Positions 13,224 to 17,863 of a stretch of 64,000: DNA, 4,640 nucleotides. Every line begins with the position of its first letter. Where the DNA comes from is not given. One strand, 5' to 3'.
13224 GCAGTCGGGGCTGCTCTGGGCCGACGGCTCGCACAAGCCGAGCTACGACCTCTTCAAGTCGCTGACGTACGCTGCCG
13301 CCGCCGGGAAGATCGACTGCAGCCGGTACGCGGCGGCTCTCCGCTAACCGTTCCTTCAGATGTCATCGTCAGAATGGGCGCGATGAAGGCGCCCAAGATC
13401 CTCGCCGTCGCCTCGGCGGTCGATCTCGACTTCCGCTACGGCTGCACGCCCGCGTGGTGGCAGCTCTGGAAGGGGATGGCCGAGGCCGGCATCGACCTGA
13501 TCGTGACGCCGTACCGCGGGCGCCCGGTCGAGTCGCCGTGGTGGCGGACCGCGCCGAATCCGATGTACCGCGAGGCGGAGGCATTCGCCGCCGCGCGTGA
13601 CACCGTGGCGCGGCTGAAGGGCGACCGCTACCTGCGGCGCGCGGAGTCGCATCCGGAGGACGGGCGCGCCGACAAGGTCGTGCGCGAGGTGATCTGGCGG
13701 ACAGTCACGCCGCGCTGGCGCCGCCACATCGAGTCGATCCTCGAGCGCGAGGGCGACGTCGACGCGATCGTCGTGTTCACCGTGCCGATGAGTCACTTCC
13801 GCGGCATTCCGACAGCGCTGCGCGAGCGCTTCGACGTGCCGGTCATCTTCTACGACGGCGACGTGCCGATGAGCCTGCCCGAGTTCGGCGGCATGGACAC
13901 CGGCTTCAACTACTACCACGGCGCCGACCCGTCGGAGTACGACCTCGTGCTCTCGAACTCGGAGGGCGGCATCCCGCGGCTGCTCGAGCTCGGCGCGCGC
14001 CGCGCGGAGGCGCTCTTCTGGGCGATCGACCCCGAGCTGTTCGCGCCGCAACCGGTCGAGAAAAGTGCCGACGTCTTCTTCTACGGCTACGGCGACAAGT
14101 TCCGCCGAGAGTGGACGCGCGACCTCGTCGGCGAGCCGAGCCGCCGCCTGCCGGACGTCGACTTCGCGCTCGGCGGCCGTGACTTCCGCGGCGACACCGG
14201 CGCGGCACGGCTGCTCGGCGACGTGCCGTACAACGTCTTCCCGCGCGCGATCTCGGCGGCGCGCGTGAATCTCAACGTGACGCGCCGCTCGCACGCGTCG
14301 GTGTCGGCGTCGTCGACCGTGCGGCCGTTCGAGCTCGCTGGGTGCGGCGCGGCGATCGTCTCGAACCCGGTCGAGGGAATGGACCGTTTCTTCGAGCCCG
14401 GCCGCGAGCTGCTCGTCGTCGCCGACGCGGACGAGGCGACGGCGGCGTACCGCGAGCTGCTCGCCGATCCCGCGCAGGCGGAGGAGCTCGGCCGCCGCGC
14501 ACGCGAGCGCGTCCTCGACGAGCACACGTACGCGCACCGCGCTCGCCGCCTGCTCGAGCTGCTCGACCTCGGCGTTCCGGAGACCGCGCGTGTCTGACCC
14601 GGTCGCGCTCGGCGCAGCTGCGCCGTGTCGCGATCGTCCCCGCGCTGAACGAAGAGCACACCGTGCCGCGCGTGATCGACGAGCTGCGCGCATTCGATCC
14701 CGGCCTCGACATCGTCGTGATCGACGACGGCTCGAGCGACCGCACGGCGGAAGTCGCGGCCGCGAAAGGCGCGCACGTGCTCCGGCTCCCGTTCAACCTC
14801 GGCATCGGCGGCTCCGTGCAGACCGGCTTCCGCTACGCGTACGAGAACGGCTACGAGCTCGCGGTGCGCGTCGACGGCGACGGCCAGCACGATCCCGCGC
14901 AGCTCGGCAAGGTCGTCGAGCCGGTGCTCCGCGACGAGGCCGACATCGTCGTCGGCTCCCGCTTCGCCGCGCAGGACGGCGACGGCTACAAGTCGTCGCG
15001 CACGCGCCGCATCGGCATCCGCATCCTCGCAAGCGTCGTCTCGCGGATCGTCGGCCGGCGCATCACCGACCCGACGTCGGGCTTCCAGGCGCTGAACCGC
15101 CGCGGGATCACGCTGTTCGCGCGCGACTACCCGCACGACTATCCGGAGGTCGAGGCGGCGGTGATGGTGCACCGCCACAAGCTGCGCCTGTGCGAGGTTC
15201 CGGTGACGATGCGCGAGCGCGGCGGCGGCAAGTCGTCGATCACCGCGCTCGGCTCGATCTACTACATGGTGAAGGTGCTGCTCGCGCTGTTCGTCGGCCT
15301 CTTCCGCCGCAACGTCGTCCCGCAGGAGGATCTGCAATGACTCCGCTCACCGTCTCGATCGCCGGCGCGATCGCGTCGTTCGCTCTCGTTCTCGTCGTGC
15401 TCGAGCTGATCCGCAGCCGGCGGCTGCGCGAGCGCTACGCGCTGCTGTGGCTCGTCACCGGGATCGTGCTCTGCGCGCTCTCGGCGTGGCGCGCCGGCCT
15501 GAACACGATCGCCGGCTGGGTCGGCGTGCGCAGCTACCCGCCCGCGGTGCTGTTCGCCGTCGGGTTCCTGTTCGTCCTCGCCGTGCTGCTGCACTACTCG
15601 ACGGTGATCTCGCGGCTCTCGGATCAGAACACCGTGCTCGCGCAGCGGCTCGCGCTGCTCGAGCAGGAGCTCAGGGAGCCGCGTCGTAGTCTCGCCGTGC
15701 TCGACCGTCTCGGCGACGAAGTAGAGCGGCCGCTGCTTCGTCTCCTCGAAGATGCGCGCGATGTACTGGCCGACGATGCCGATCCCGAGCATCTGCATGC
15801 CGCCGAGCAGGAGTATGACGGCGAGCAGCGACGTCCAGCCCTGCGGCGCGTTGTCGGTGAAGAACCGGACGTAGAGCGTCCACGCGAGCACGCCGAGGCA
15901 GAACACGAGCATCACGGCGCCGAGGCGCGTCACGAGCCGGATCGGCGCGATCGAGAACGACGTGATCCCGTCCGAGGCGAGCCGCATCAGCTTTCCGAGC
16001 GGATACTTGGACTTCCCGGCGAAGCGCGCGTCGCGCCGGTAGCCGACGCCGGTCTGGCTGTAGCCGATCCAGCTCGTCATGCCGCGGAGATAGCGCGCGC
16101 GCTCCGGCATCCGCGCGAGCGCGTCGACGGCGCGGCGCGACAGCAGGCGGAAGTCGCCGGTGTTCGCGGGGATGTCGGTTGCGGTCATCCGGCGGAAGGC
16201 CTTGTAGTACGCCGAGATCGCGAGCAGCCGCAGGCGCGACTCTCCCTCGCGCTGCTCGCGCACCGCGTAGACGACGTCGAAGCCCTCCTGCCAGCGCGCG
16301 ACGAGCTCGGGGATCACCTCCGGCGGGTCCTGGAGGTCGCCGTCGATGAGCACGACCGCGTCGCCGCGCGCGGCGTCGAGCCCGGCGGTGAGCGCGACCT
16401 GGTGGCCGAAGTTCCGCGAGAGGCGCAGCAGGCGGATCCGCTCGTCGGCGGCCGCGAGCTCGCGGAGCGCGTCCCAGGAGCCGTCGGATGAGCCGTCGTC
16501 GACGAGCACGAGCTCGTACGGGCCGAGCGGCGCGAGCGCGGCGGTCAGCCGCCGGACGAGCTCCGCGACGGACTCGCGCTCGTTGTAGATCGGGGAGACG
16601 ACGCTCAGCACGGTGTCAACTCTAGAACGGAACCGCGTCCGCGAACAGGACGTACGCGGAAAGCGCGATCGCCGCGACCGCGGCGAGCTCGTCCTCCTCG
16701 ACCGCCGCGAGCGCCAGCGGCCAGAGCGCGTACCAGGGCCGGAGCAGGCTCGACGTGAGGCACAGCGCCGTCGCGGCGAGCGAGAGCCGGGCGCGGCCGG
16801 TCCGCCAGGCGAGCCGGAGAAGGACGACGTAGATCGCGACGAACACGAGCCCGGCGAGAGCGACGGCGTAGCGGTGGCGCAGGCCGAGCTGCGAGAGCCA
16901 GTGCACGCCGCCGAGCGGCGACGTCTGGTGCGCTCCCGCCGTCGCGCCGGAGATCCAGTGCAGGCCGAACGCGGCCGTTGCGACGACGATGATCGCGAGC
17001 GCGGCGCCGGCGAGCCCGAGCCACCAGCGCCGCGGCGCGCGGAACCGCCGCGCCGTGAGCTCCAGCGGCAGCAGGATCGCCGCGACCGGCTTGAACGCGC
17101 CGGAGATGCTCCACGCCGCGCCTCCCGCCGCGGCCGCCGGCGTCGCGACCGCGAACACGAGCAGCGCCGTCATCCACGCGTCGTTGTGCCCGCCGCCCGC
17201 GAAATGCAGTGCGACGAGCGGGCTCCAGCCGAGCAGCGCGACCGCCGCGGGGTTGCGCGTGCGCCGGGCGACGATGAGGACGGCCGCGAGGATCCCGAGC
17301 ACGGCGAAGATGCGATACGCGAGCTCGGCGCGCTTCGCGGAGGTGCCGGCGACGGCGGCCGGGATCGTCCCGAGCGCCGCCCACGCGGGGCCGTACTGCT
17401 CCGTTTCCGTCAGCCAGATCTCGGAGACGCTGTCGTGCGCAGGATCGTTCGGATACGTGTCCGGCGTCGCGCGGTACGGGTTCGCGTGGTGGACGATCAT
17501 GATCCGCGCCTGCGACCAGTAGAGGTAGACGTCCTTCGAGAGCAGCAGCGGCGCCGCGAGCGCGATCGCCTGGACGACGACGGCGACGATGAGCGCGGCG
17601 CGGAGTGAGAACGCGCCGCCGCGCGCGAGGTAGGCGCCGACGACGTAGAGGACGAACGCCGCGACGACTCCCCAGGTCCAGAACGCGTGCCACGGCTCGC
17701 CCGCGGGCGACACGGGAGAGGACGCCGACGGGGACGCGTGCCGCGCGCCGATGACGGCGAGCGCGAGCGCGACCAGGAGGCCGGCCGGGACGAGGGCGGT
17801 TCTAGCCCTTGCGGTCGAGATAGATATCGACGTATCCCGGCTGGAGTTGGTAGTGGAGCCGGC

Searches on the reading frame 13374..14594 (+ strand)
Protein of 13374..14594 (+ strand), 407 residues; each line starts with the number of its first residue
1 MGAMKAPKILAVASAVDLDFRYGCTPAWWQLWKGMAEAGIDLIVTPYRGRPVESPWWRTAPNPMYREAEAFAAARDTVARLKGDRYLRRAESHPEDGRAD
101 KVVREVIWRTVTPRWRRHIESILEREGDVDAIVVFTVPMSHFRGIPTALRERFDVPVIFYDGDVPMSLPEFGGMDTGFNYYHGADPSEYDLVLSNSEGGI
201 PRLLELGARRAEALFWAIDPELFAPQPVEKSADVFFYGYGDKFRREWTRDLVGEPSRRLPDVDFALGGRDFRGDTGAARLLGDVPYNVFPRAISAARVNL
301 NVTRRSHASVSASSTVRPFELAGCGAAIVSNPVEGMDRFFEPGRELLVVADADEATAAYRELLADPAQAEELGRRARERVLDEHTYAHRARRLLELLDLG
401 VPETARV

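Call 10: search_protein_families(library=pfam, max_evalue=0.01, proteins=[window:13374-14594:+])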
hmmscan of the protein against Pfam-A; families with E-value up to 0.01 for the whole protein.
seq(407 aa): 1 family
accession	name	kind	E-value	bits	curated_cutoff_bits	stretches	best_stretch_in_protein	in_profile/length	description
PF13524.12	Glyco_trans_1_2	-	8.1e-36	123.6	25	1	254-395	7-144/144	Glycosyl transferase-like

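Call 11: search_protein_families(library=ncbifam, max_evalue=0.01, proteins=[window:13374-14594:+])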
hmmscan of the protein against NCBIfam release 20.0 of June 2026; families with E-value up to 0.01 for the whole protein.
seq(407 aa): 3 families
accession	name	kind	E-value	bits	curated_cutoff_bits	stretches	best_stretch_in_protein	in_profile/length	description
NF038229.1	Glyco4_Geo_Pelo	equivalog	2.5e-05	23.4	400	1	276-397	218-333/338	GPMC system family 4 glycosyltransferase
TIGR03087.1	stp1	hypoth_equivalog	6e-05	22.4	316.65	1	341-397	338-394/397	TIGR03087 family PEP-CTERM/XrtA system glycosyltransferase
NF041876.1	EPS_EpsE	equivalog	0.0093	15.2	400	0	307-392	301-388/389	exopolysaccharide biosynthesis GT4 family glycosyltransferase EpsE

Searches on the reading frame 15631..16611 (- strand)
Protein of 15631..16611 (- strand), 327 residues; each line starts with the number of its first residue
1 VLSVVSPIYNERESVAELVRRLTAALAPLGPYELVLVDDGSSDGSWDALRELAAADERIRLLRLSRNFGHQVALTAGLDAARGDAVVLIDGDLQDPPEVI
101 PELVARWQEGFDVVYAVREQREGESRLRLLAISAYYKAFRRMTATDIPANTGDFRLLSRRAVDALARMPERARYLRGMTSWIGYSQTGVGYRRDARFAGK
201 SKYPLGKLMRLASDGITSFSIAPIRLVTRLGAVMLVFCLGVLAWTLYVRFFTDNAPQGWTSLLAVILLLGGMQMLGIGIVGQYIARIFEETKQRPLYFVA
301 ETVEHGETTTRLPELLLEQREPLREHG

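Call 10: search_protein_families(library=pfam, max_evalue=0.01, proteins=[window:15631-16611:-])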
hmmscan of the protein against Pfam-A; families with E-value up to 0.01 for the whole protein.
seq(327 aa): 4 families
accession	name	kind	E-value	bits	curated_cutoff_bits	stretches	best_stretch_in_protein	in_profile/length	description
PF00535.33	Glycos_transf_2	-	1.3e-35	123.3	23.3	1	3-164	1-166/168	Glycosyl transferase family 2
PF13641.12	Glyco_tranf_2_3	-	6.8e-08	33.2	27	1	3-142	4-148/230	Glycosyltransferase like family 2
PF10111.15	Glyco_tranf_2_2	-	0.0016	18.4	27.3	1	3-92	1-91/276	Glycosyltransferase like family 2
PF13506.12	Glyco_transf_21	-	0.0073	16.2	21.7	0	73-165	21-117/174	Glycosyl transferase family 21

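Call 11: search_protein_families(library=ncbifam, max_evalue=0.01, proteins=[window:15631-16611:-])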
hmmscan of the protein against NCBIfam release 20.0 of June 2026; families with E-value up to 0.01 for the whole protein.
seq(327 aa): 21 families
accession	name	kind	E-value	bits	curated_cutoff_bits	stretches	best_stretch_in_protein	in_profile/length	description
NF047588.1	GlcsyltransPgfSStrep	equivalog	1e-77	261.4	500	1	2-302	3-305/308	glycosyltransferase PgfS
NF007986.1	PRK10714.1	equivalog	7.5e-57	192.7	529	1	2-305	8-314/316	undecaprenyl-phosphate 4-deoxy-4-formamido-L-arabinose transferase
NF041875.1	EPS_EpsD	equivalog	2e-15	57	370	1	2-115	1-112/325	exopolysaccharide biosynthesis glycosyltransferase EpsD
TIGR03937.1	PgaC_IcaA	equivalog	1.5e-14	53.8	422.3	1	2-92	47-135/407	poly-beta-1,6-N-acetyl-D-glucosamine synthase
NF047683.1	TeichurnBiosyTuaG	equivalog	1e-11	45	400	1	2-94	8-98/252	teichuronic acid biosynthesis protein TuaG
NF007482.0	PRK10073.1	equivalog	5e-11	42.2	423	1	2-104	8-107/334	glycosyltransferase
TIGR03965.1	mycofact_glyco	equivalog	7.3e-10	38.3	280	1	3-108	77-180/467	mycofactocin biosynthesis glycosyltransferase MftF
TIGR04283.1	glyco_like_mftF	equivalog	8.5e-09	35.3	182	1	2-114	1-104/221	TIGR04283 family arsenosugar biosynthesis glycosyltransferase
NF010496.0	PRK13915.1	equivalog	1.9e-08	33.8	262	1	2-105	33-140/307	glucosyl-3-phosphoglycerate synthase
TIGR04242.1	nodulat_NodC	equivalog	1.6e-07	30.6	550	1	3-109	51-158/395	chitooligosaccharide synthase NodC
TIGR04182.1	glyco_TIGR04182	equivalog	4.5e-07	29.5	325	1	3-114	3-105/293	S-layer glycoprotein N-glycosyltransferase AglJ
NF050050.1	ProtGlycPglI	equivalog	1.2e-06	28.1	500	1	2-116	4-117/306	GalNAc(5)-diNAcBac-PP-undecaprenol beta-1,3-glucosyltransferase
NF053739.1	GlytfEpsEBac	equivalog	7.1e-06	25.2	450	1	2-92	3-92/265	glycosyltransferase EpsE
TIGR03469.1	HpnB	hypoth_equivalog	1.2e-05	24.6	379.25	1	3-110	47-163/386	hopene-associated glycosyltransferase HpnB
TIGR03111.1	glyc2_xrt_Gpos1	hypoth_equivalog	1.2e-05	24.3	363.95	1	3-110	52-159/439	TIGR03111 family XrtG-associated glycosyltransferase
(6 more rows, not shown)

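Call 77: search_solved_structures(query=window:15691-16611:-, max_evalue=1e-10, show_alignments=1)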
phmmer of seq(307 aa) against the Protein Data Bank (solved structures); distinct sequences matched with E-value up to 1e-10: 7.
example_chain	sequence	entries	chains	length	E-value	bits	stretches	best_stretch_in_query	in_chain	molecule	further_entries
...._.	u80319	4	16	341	4.1e-85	288.9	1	2-301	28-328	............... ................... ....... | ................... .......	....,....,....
9nye_A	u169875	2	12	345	4.3e-85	288.8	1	2-301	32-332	Glycosyltransferase sll0501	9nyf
5eke_A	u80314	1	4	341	5.7e-85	288.4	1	2-301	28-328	Uncharacterized glycosyltransferase sll0501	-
9hwj_A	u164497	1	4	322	4.7e-52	180.3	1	2-303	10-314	Undecaprenyl-phosphate 4-deoxy-4-formamido-L-arabinose transferase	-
9bhc_C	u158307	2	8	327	4.8e-52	180.3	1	2-303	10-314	Undecaprenyl-phosphate 4-deoxy-4-formamido-L-arabinose transferase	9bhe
8vxh_A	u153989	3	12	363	7e-52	179.8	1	2-303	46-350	Undecaprenyl-phosphate 4-deoxy-4-formamido-L-arabinose transferase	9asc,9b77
5mlz_A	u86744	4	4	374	6.5e-20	74.8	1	2-123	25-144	Dolichol monophosphate mannose synthase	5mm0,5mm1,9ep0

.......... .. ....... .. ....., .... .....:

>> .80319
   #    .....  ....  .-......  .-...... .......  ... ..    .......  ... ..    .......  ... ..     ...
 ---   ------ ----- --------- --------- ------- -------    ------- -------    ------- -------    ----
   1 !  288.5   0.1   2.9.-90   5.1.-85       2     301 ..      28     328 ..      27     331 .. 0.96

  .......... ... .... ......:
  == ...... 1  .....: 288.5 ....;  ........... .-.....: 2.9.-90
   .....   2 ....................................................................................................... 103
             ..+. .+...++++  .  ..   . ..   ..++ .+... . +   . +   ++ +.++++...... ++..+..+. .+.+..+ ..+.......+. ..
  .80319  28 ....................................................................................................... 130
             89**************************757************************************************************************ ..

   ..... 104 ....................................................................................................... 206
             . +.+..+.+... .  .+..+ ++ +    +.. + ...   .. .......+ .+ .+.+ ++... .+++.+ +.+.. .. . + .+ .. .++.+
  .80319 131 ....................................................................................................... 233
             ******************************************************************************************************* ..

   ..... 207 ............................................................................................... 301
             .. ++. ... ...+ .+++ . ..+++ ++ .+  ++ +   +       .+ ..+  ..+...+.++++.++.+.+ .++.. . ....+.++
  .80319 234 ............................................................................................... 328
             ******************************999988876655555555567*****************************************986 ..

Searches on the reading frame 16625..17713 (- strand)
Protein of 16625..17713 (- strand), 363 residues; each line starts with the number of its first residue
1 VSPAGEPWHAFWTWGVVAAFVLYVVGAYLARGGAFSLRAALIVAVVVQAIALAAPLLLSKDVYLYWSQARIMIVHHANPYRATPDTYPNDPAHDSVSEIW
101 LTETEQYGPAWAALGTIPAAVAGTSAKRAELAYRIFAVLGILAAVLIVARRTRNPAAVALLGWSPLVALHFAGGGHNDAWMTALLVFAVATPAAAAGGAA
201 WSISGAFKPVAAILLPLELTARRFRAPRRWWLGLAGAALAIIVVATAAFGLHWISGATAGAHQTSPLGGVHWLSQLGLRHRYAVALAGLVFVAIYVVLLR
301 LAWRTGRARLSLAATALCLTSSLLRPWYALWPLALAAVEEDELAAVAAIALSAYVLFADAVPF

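Call 10: search_protein_families(library=pfam, max_evalue=0.01, proteins=[window:16625-17713:-])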
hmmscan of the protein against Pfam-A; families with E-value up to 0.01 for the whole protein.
seq(363 aa): 0 families

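Call 11: search_protein_families(library=ncbifam, max_evalue=0.01, proteins=[window:16625-17713:-])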
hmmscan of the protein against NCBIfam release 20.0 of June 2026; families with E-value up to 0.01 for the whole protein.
seq(363 aa): 1 family
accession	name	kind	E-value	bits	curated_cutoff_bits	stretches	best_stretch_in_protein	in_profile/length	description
TIGR03459.1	crt_membr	equivalog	2.5e-14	53.1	439.4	1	36-218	75-262/470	alpha-(1->6)-mannopyranosyltransferase A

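Call 57: search_solved_structures(query=window:16625-17713:-, max_evalue=1)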
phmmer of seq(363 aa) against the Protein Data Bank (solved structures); distinct sequences matched with E-value up to 1: 1.
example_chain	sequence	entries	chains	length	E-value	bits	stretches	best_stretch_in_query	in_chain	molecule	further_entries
2j7a_C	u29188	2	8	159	0.16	14.4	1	225-274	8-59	CYTOCHROME C QUINOL DEHYDROGENASE NRFH | NAPC/NIRT CYTOCHROME C FAMILY PROTEIN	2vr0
